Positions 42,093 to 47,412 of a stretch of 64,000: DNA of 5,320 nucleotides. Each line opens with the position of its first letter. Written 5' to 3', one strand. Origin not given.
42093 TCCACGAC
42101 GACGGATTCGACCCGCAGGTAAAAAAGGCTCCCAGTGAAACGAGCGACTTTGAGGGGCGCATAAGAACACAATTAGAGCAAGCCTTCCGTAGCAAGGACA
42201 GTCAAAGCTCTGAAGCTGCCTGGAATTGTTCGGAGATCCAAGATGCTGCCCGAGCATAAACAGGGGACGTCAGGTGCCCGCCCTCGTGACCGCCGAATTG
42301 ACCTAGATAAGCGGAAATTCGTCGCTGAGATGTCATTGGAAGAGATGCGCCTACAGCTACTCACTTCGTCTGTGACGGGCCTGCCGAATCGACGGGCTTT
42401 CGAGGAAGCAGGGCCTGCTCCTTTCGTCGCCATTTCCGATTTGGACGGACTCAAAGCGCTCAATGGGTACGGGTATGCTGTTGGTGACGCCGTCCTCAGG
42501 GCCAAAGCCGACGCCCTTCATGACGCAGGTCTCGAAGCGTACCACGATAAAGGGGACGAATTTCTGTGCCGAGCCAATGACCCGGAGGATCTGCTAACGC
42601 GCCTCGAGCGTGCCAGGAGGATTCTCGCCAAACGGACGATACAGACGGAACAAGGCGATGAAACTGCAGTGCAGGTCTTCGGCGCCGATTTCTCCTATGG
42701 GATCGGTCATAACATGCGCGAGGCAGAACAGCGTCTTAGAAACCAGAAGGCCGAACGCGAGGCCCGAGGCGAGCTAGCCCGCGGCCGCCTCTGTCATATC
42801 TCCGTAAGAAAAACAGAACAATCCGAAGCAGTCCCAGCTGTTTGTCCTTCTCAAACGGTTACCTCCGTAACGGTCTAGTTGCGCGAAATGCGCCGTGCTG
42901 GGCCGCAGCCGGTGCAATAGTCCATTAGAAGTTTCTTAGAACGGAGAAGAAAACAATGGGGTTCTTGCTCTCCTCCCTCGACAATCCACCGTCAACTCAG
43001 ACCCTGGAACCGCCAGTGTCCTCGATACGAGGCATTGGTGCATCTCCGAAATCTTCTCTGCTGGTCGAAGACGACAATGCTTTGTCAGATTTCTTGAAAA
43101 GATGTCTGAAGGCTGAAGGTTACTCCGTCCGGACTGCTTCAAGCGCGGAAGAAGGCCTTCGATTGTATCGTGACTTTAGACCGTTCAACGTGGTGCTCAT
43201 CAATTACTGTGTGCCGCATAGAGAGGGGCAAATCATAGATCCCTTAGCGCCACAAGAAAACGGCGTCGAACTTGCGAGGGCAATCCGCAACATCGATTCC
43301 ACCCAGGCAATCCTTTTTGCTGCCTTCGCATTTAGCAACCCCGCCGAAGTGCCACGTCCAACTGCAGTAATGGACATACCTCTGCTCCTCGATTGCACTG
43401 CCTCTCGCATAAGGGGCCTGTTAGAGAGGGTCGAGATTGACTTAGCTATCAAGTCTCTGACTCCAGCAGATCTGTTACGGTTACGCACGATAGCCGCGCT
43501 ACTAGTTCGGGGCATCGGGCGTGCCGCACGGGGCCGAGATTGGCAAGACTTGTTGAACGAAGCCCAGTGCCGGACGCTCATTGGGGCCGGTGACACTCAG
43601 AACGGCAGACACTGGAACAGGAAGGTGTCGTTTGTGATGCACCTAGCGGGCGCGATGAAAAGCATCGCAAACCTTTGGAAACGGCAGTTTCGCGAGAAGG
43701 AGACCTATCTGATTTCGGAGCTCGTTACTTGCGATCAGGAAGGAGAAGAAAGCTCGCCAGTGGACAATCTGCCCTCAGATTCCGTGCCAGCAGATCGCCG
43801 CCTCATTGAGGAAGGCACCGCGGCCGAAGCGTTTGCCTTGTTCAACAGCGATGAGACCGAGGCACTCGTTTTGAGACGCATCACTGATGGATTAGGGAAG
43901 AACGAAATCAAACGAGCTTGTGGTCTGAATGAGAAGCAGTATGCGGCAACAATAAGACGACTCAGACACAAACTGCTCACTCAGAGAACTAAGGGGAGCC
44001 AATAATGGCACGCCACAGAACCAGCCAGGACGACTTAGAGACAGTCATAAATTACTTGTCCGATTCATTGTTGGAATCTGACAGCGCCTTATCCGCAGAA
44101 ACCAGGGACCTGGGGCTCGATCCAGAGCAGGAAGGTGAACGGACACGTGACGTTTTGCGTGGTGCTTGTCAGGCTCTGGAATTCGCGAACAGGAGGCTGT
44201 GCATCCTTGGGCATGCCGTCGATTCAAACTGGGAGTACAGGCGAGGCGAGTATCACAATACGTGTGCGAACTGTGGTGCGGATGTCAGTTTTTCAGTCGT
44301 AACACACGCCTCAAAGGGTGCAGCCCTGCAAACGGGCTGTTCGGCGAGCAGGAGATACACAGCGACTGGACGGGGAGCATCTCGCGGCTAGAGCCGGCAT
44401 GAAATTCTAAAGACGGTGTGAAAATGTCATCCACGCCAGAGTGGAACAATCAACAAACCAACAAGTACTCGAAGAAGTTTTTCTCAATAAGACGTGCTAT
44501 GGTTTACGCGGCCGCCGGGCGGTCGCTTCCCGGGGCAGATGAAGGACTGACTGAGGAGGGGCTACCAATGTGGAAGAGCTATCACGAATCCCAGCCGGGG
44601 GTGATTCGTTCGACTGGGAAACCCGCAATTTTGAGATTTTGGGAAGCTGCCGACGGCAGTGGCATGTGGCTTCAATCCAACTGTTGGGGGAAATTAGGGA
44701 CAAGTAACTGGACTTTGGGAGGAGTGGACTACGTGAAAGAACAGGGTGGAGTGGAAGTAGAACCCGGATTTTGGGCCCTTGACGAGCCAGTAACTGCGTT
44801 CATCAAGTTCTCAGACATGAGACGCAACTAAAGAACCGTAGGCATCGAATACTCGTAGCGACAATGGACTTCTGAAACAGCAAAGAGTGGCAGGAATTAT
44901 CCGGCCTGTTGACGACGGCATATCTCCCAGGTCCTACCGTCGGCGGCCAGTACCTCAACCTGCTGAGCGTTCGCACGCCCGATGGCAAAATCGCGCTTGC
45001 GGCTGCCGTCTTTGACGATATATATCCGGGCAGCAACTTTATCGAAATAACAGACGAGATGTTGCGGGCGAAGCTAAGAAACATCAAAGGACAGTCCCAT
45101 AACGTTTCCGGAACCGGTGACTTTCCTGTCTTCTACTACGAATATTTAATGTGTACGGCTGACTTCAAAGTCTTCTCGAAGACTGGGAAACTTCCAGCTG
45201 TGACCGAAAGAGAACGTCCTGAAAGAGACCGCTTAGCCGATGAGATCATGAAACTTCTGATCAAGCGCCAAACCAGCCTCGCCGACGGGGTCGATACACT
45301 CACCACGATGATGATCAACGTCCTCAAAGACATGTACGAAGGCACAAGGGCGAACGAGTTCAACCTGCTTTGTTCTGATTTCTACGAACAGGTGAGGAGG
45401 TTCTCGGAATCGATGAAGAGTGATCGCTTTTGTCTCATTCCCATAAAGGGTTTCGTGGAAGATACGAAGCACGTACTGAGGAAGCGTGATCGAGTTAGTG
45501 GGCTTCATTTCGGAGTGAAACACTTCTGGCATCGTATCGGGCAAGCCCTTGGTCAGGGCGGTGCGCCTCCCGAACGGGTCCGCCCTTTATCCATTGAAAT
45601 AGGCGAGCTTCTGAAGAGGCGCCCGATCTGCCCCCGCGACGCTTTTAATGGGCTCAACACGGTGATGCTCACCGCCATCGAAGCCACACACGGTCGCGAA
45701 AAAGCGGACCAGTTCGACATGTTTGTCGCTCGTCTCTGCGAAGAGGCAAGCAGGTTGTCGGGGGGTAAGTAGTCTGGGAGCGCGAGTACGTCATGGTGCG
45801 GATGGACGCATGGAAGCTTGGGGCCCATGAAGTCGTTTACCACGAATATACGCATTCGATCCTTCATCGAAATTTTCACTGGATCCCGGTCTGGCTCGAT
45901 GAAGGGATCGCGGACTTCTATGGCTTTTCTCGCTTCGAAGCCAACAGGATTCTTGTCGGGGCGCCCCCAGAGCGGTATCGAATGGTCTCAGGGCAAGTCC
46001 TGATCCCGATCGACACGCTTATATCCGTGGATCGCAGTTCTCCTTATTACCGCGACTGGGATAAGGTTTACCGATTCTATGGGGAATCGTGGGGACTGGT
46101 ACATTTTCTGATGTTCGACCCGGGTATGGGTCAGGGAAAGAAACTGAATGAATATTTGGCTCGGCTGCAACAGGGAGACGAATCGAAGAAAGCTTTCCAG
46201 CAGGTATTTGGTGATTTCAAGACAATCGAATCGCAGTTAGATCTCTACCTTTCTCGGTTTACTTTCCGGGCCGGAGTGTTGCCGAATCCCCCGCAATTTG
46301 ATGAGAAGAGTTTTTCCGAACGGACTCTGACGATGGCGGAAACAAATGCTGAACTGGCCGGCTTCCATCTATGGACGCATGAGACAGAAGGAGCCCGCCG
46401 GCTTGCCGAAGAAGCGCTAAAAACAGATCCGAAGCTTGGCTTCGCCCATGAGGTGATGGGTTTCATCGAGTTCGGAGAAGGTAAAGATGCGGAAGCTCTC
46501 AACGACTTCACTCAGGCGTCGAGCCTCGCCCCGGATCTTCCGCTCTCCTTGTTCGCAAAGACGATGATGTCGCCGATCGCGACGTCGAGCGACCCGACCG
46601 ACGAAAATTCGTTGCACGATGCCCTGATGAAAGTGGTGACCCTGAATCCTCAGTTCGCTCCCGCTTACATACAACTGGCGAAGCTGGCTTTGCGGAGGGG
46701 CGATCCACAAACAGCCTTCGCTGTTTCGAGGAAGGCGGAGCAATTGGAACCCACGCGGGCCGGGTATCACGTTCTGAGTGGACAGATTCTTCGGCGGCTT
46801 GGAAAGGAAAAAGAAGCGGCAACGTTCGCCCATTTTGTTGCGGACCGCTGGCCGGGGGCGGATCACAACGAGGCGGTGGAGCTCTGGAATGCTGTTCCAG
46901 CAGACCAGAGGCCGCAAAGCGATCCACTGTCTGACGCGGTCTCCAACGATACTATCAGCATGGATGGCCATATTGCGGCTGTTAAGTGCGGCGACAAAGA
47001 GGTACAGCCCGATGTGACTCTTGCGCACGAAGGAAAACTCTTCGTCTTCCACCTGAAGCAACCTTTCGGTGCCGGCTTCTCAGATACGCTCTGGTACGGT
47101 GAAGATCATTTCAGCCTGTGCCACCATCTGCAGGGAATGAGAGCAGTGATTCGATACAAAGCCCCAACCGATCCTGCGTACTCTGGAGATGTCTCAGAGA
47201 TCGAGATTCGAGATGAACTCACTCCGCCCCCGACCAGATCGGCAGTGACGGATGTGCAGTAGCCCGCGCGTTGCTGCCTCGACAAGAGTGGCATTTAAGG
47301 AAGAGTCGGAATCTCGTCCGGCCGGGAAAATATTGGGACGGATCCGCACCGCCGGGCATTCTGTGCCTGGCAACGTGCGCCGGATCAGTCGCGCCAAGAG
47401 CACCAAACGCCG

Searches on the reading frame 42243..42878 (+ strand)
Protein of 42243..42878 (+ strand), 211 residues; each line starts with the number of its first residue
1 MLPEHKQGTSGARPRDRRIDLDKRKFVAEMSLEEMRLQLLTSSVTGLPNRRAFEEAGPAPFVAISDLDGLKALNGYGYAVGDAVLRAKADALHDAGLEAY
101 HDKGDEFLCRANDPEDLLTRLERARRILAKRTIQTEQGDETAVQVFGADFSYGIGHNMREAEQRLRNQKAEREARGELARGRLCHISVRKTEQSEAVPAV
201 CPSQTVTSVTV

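Call 106: search_protein_families(library=pfam, proteins=[window:42243-42878:+], max_evalue=0.0001)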
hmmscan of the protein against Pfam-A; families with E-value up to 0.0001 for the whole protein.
window:42243-42878:+ (211 aa): 1 family
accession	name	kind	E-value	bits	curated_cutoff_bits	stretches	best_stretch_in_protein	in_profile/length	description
PF00990.26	GGDEF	-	1.2e-05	25.6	23.8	0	44-169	6-155/161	Diguanylate cyclase, GGDEF domain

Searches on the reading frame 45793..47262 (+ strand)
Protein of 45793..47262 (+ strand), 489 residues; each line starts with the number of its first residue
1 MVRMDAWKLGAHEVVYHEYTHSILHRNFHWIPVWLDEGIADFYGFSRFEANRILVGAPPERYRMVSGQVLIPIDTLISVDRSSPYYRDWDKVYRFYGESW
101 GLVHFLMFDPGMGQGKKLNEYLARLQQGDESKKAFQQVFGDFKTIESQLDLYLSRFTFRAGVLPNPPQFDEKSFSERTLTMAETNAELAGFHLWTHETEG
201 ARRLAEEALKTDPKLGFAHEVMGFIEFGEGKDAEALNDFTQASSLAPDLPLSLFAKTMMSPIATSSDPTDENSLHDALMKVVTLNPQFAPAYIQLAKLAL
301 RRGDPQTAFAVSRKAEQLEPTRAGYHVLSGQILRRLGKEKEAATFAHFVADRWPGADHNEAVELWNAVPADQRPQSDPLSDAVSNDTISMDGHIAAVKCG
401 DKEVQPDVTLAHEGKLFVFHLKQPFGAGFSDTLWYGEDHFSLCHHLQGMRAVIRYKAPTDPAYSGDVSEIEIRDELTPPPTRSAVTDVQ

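Call 16: search_protein_families(library=pfam, proteins=[window:45793-47262:+], max_evalue=0.01)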
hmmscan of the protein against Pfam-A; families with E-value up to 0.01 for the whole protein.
window:45793-47262:+ (489 aa): 10 families
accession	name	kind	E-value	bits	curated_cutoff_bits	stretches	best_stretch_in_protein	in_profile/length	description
PF07719.23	TPR_2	-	1.6e-07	31.4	27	0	218-248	3-33/34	Tetratricopeptide repeat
PF13485.12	Peptidase_MA_2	-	1.6e-06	28.5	32.4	1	14-142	69-188/201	Peptidase MA superfamily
PF13428.12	TPR_14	-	5.9e-06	26.9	23.5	0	291-328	3-40/44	Tetratricopeptide repeat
PF13431.12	TPR_17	-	2.5e-05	24.6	24.4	1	278-308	2-32/34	Tetratricopeptide repeat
PF25062.1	ARM_TT21_N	-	8.7e-05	22.8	40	1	185-303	102-216/222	Tetratricopeptide repeat protein 21 N-terminal ARM repeat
PF13181.12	TPR_8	-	0.00014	22.2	25.7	0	289-321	1-33/34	Tetratricopeptide repeat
PF12895.13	ANAPC3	-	0.0014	19.3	27.2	1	288-344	22-77/82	Anaphase-promoting complex, cyclosome, subunit 3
PF13424.12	TPR_12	-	0.0031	18.1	30.1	0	289-338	3-53/77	Tetratricopeptide repeat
PF23914.1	TPR_CcmH_CycH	-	0.0035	17.7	42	0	258-342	19-103/158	Cytochrome c-type biogenesis protein H TPR domain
PF14559.12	TPR_19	-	0.0041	17.8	25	0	299-344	1-46/68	Tetratricopeptide repeat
